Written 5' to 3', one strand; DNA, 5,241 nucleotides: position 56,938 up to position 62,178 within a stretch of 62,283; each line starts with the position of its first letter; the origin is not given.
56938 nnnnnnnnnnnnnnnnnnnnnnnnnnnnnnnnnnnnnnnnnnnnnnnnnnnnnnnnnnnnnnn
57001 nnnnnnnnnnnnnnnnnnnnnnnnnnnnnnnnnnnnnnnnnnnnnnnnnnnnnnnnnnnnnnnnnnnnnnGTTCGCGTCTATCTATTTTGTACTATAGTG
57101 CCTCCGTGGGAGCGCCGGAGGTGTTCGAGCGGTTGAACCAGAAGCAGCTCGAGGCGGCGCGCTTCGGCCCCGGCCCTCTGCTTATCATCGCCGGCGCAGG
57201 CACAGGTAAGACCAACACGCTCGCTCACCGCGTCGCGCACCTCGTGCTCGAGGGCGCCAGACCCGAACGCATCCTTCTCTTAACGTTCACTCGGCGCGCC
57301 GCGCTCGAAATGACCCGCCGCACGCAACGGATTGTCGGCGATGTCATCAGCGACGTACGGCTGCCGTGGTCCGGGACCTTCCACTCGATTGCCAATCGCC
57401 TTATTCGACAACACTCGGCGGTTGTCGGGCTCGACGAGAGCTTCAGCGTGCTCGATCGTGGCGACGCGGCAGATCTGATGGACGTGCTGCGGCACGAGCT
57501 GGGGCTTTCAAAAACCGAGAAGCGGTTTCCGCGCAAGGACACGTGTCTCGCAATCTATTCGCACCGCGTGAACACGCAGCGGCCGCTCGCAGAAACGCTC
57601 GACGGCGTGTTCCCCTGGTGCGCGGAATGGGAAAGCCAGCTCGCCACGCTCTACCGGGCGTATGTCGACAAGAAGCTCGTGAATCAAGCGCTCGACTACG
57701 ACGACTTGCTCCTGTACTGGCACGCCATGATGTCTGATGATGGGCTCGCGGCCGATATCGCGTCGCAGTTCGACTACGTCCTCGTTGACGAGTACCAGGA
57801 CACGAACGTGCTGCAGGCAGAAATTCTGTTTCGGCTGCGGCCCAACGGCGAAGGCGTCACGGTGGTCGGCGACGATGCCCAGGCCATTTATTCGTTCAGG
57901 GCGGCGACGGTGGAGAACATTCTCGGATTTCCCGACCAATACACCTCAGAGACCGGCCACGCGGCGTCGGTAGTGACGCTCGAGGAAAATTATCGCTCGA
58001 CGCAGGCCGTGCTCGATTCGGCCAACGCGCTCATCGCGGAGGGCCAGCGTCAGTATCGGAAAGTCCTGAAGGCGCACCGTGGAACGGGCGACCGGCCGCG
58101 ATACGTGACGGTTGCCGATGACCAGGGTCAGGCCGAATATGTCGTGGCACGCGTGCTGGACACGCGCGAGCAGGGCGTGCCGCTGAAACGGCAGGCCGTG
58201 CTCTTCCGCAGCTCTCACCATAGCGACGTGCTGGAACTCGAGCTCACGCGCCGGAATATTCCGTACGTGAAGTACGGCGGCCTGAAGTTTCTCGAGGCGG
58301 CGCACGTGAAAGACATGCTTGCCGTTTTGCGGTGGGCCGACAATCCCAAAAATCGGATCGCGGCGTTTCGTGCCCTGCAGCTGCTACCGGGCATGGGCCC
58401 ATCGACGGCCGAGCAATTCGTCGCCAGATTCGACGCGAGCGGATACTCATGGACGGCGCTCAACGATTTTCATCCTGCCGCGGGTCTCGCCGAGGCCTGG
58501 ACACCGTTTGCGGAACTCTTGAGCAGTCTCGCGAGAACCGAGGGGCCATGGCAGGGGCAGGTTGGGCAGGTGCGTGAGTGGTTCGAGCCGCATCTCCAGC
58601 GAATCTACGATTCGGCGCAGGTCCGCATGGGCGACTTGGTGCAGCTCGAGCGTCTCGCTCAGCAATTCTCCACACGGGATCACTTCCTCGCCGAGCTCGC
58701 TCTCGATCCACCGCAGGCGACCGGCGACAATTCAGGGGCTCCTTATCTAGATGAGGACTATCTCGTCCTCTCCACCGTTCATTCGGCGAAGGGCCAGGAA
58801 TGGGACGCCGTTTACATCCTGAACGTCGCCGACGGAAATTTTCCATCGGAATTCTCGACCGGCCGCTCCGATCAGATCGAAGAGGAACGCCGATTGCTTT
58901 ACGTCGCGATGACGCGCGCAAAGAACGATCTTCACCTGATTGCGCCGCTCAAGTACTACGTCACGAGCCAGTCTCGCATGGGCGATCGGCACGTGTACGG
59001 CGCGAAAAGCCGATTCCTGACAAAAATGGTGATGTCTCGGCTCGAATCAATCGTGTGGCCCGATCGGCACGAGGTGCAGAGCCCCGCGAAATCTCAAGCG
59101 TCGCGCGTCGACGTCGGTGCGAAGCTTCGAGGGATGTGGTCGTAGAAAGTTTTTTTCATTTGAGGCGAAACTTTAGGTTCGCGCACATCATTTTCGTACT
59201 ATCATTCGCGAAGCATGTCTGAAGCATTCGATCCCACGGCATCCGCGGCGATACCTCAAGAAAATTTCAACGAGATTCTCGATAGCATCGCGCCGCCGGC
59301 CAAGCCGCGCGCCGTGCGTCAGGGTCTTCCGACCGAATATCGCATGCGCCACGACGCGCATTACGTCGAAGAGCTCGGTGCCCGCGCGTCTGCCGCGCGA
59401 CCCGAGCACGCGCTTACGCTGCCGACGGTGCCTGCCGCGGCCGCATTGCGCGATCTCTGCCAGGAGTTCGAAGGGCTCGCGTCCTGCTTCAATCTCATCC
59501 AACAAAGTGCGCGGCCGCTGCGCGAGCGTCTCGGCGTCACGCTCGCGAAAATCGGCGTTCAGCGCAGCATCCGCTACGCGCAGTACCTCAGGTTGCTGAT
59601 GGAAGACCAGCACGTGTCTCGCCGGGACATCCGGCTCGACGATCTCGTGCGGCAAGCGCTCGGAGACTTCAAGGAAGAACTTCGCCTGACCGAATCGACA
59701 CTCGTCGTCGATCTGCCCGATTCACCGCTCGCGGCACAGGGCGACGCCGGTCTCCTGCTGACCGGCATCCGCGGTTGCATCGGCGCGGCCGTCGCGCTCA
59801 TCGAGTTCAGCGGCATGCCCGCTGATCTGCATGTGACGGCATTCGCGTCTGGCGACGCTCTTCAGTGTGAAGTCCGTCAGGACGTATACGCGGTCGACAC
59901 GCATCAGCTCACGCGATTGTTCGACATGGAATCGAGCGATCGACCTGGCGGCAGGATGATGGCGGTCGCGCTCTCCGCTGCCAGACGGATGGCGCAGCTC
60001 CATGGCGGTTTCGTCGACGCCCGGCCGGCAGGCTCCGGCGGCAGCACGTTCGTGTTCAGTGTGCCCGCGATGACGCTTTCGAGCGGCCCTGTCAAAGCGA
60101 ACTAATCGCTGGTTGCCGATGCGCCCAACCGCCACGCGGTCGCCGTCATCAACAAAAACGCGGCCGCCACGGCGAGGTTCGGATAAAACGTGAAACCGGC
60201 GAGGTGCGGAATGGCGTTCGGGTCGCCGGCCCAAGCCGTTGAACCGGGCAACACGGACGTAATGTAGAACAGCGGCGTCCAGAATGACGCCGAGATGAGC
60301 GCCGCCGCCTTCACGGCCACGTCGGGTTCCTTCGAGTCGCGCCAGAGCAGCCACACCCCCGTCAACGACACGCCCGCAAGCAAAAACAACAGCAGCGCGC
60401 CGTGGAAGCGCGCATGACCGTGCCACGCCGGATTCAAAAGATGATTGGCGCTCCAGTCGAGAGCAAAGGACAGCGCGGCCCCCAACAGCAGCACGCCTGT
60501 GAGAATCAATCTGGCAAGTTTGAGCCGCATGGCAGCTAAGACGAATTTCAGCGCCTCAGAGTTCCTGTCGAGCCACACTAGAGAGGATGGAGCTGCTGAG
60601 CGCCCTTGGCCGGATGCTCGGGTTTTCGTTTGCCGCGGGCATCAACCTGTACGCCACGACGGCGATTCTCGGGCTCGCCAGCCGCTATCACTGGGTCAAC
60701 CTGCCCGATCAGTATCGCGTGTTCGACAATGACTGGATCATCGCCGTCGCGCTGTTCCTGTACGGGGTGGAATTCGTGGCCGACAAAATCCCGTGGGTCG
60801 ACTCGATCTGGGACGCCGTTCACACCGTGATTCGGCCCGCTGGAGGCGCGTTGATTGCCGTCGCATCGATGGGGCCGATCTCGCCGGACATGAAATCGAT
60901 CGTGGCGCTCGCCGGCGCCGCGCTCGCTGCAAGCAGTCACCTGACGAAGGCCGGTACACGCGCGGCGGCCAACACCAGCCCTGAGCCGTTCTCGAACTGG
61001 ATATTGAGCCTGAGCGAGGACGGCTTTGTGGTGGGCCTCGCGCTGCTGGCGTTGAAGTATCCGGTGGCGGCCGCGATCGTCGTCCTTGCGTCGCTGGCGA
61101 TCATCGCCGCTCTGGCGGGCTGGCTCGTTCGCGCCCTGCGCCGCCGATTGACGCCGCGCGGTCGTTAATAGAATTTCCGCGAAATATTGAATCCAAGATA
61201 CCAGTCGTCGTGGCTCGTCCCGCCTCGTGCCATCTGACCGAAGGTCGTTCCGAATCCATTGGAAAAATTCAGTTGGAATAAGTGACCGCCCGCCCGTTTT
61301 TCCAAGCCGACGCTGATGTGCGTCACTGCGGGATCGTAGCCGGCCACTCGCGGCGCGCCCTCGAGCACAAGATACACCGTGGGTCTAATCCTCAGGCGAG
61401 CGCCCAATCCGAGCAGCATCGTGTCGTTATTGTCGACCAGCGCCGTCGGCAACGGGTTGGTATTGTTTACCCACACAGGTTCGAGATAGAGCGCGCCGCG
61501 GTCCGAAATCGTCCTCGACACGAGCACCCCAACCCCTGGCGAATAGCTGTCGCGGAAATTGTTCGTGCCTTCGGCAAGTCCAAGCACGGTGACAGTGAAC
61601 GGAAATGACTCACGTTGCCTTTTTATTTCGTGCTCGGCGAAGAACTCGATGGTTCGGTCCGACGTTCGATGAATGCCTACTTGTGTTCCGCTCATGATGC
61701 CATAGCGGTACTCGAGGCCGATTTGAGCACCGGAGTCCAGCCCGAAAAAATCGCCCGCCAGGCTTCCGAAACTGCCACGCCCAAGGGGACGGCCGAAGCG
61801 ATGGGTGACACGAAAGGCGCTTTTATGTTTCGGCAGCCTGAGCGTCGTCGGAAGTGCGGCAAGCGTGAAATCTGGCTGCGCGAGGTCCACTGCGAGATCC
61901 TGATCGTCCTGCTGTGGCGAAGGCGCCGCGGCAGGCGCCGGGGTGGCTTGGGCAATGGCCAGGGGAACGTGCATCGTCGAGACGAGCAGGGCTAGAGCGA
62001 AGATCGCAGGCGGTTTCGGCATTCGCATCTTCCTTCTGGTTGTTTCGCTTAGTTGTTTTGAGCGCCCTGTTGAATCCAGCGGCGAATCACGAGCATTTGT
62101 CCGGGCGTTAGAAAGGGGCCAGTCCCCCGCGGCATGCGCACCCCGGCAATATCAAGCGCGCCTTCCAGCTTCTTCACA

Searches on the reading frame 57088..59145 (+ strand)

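Call 94: search_protein_families(library=pfam, proteins=[window:57088-59145:+], max_evalue=0.0001)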
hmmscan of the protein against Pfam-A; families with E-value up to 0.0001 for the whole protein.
window:57088-59145:+ (685 aa): 7 families
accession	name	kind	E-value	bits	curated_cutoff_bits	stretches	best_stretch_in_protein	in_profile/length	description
PF00580.27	UvrD-helicase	-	3.9e-63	214.1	23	1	16-285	1-270/271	UvrD/REP helicase N-terminal domain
PF13361.12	UvrD_C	-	5.5e-51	174.5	25.6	1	296-618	1-346/350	UvrD-like helicase C-terminal domain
PF13245.12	AAA_19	-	3.9e-22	79.3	25.1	1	26-271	9-134/134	AAA domain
PF13538.12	UvrD_C_2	-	3.8e-12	46.3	27.4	1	559-618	2-52/52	UvrD-like helicase C-terminal domain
PF13604.12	AAA_30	-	7.7e-09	36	27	0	16-135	2-113/191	AAA domain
PF01443.25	Viral_helicase1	-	1.3e-06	28.9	21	0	561-618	179-227/228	Viral superfamily 1 RNA helicase core domain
PF13087.12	AAA_12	-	9.5e-05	22.5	27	0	559-619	139-192/195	AAA domain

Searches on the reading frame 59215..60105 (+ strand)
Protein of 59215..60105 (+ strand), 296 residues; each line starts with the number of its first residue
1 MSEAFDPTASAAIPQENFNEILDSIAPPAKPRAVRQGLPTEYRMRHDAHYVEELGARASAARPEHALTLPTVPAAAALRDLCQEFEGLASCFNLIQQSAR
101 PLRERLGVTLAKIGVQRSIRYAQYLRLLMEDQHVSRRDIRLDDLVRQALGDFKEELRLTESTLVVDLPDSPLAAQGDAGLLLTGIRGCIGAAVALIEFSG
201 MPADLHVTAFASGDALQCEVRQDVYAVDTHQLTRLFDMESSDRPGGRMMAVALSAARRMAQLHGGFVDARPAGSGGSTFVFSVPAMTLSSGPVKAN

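Call 94: search_protein_families(library=pfam, proteins=[window:59215-60105:+], max_evalue=0.0001)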
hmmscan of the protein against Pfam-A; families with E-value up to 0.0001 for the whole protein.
window:59215-60105:+ (296 aa): 1 family
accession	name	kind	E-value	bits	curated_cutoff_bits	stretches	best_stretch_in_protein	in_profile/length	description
PF02518.31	HATPase_c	-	2.8e-05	25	26.4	1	197-285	19-109/111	Histidine kinase-, DNA gyrase B-, and HSP90-like ATPase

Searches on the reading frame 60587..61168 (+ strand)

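Call 94: search_protein_families(library=pfam, proteins=[window:60587-61168:+], max_evalue=0.0001)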
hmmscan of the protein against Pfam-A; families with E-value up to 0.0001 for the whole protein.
window:60587-61168:+ (193 aa): 1 family
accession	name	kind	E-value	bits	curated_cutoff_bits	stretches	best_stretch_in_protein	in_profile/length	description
PF13548.11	DUF4126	-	2.9e-52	177.4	27.5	1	10-176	4-172/175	Domain of unknown function (DUF4126)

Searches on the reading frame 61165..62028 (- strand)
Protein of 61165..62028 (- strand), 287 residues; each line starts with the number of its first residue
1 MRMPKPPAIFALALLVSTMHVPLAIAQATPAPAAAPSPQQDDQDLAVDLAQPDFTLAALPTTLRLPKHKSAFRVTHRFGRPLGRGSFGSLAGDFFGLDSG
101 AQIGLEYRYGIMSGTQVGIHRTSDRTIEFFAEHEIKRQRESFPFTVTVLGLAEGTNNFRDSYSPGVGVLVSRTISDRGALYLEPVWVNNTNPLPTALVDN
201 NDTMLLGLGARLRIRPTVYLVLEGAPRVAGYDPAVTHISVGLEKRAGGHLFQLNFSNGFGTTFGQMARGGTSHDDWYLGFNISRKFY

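Call 94: search_protein_families(library=pfam, proteins=[window:61165-62028:-], max_evalue=0.0001)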
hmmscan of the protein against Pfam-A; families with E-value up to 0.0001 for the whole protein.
window:61165-62028:- (287 aa): 1 family
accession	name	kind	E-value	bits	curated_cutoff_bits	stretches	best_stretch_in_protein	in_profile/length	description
PF19089.6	DUF5777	-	2e-32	112.8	23.1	1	57-286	7-247/247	Membrane bound beta barrel domain (DUF5777)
